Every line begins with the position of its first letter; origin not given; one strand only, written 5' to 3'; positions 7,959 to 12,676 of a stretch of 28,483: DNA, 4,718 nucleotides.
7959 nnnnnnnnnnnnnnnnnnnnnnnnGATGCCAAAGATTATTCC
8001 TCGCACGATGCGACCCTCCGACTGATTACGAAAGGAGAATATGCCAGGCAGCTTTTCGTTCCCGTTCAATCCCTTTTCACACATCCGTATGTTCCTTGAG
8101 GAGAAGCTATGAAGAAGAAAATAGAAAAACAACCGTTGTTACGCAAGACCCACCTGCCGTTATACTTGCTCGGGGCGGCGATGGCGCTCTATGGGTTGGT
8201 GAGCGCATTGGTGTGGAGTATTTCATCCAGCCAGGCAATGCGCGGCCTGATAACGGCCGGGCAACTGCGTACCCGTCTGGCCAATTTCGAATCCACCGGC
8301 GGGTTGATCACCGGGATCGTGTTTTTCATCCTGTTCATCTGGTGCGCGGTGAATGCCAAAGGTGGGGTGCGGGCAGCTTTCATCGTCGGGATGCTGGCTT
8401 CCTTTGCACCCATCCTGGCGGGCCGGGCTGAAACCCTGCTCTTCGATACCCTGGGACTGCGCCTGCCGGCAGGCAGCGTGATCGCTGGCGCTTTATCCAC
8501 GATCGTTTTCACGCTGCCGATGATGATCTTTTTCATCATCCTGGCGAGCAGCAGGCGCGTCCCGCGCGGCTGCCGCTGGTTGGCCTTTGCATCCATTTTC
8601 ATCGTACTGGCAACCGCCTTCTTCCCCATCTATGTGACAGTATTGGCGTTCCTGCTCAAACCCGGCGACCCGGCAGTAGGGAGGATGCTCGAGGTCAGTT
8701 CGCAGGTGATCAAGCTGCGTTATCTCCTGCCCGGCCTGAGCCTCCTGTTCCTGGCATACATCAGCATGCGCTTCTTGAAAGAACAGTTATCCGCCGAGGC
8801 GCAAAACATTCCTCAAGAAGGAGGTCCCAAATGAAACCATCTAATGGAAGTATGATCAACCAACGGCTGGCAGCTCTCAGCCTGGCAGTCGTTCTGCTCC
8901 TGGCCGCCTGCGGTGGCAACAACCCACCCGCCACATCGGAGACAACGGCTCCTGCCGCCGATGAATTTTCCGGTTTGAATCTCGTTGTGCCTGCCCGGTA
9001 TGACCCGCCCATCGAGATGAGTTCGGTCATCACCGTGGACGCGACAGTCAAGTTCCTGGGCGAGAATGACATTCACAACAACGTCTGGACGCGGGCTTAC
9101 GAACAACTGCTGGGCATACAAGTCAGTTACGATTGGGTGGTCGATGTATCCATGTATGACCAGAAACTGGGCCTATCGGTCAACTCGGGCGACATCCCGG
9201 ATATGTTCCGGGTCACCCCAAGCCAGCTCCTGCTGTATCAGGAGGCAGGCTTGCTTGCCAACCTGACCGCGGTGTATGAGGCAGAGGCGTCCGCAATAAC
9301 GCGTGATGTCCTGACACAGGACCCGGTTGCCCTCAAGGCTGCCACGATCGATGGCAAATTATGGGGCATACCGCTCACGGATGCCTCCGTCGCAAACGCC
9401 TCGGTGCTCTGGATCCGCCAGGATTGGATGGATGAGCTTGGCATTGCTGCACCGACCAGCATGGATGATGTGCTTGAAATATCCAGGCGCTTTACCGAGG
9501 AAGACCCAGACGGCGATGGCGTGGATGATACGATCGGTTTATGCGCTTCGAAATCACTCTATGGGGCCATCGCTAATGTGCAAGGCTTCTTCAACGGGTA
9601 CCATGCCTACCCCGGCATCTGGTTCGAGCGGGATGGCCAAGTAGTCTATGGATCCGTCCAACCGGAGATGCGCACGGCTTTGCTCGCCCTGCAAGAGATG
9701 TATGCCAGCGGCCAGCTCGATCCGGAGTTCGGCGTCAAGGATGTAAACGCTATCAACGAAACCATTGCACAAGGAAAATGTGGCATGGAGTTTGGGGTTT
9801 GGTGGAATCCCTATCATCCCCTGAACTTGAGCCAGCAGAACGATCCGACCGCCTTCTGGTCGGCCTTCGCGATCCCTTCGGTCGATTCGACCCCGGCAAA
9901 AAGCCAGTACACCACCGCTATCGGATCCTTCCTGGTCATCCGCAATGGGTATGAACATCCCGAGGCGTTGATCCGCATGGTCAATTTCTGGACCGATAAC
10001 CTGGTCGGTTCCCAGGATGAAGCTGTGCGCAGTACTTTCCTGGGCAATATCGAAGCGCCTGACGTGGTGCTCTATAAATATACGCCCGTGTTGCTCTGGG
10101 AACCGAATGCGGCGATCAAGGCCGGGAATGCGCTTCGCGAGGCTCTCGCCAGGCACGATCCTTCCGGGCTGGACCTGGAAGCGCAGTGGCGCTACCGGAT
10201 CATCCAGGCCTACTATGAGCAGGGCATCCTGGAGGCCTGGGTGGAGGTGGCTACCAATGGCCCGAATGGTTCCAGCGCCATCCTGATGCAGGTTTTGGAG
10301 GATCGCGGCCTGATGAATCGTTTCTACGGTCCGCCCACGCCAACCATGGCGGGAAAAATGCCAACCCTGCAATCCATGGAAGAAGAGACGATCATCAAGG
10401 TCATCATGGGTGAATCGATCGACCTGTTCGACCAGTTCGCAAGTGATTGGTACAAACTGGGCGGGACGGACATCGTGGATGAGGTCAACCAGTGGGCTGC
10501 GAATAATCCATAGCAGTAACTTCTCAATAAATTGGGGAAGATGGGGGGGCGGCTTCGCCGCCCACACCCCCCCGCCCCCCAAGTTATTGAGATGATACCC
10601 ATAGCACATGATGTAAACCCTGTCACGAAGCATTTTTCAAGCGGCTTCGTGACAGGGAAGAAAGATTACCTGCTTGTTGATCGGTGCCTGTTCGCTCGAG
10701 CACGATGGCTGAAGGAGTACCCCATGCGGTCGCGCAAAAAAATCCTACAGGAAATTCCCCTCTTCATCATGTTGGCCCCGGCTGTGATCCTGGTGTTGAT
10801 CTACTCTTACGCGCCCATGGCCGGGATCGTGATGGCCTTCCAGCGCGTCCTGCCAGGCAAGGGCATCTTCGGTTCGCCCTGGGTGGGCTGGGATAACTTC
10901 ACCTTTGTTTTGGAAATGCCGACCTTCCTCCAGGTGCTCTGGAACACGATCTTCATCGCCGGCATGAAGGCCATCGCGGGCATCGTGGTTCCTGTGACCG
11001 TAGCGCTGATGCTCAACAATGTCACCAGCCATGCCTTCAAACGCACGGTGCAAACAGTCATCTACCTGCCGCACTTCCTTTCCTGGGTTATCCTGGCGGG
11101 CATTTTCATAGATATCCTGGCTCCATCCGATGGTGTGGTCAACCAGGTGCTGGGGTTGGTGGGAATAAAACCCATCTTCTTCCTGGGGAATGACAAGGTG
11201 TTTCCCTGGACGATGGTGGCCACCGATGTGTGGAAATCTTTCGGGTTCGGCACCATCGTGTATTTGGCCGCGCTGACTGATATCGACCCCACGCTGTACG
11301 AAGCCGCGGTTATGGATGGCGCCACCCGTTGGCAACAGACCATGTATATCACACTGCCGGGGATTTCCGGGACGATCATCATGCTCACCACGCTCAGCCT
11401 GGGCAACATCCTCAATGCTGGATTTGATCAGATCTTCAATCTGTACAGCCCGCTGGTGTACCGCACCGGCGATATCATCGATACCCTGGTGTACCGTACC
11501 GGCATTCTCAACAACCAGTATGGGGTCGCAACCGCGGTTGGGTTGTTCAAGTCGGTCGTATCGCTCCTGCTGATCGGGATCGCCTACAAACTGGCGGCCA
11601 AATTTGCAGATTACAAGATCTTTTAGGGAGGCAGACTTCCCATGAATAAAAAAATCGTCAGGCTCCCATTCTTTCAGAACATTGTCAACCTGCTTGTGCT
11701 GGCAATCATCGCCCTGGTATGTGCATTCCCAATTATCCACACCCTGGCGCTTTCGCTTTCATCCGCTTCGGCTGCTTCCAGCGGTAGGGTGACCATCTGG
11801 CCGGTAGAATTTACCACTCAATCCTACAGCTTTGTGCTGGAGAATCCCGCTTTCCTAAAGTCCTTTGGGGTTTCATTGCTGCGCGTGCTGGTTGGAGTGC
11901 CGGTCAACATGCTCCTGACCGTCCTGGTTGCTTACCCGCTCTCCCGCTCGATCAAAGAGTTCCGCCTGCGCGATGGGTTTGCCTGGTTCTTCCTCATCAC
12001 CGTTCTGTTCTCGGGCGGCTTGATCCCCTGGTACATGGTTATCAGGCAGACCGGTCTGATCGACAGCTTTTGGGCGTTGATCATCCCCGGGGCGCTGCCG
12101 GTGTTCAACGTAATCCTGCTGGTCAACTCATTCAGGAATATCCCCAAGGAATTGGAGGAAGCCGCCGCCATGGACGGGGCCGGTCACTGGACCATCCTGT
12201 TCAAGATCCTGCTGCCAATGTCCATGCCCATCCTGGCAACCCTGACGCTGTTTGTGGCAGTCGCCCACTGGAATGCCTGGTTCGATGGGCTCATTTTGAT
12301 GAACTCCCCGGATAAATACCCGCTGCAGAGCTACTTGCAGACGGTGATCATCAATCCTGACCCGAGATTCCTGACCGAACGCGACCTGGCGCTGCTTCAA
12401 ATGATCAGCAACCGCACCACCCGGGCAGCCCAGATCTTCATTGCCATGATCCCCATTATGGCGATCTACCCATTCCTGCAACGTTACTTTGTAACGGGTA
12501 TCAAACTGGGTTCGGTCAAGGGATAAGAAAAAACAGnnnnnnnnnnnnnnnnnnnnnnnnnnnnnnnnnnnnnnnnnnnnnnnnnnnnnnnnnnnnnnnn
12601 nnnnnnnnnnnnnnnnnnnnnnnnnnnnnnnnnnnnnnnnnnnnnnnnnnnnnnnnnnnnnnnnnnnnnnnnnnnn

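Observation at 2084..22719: Candidate D-arabinan (mycobacterial cell-wall) utilisation locus in a probable Chloroflexota genome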

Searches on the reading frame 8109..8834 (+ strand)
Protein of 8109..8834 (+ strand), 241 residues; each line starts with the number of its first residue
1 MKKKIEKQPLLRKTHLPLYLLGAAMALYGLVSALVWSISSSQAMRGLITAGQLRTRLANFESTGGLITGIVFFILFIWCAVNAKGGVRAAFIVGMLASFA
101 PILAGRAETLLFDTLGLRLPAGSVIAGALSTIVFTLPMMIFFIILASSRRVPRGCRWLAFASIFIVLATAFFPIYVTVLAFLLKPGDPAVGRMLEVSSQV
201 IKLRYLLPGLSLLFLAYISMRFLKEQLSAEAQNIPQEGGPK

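Call 3: search_protein_families(library=pfam, proteins=[window:8109-8834:+])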
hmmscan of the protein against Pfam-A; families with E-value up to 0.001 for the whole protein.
window:8109-8834:+ (241 aa): 0 families

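Call 21: search_protein_families(library=ncbifam, proteins=[window:8109-8834:+], max_evalue=0.01)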
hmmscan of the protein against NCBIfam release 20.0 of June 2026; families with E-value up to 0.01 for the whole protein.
window:8109-8834:+ (241 aa): 0 families

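Call 49: search_protein_families(library=pfam, proteins=[window:8109-8834:+], max_evalue=0.1)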
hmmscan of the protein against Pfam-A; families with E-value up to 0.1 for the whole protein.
window:8109-8834:+ (241 aa): 1 family
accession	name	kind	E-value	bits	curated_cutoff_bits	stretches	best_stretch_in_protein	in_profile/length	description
PF15103.11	G0-G1_switch_2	-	0.019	15.8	27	1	14-41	22-49/105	G0/G1 switch protein 2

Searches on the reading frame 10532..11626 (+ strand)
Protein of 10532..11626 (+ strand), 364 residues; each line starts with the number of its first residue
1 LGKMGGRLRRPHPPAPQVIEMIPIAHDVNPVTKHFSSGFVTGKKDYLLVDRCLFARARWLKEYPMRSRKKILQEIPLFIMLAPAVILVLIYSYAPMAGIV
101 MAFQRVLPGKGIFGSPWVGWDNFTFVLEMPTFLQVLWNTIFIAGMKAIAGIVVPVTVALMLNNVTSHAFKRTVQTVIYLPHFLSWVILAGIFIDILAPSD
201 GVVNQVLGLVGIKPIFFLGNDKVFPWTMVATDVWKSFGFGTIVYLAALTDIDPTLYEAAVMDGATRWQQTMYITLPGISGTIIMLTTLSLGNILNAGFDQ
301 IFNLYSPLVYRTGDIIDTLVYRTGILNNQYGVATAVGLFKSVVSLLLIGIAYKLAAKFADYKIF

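Call 3: search_protein_families(library=pfam, proteins=[window:10532-11626:+])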
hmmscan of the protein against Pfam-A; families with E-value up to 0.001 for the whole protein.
window:10532-11626:+ (364 aa): 1 family
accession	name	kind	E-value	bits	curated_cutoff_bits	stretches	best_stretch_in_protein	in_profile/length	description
PF00528.27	BPD_transp_1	-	2.5e-14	53.8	26.4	1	150-357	1-181/184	Binding-protein-dependent transport system inner membrane component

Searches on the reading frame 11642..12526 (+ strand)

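Call 3: search_protein_families(library=pfam, proteins=[window:11642-12526:+])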
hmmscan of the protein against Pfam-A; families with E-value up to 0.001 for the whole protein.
window:11642-12526:+ (294 aa): 1 family
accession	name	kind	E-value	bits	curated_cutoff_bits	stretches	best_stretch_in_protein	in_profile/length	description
PF00528.27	BPD_transp_1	-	3.3e-11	43.7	26.4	1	113-287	33-182/184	Binding-protein-dependent transport system inner membrane component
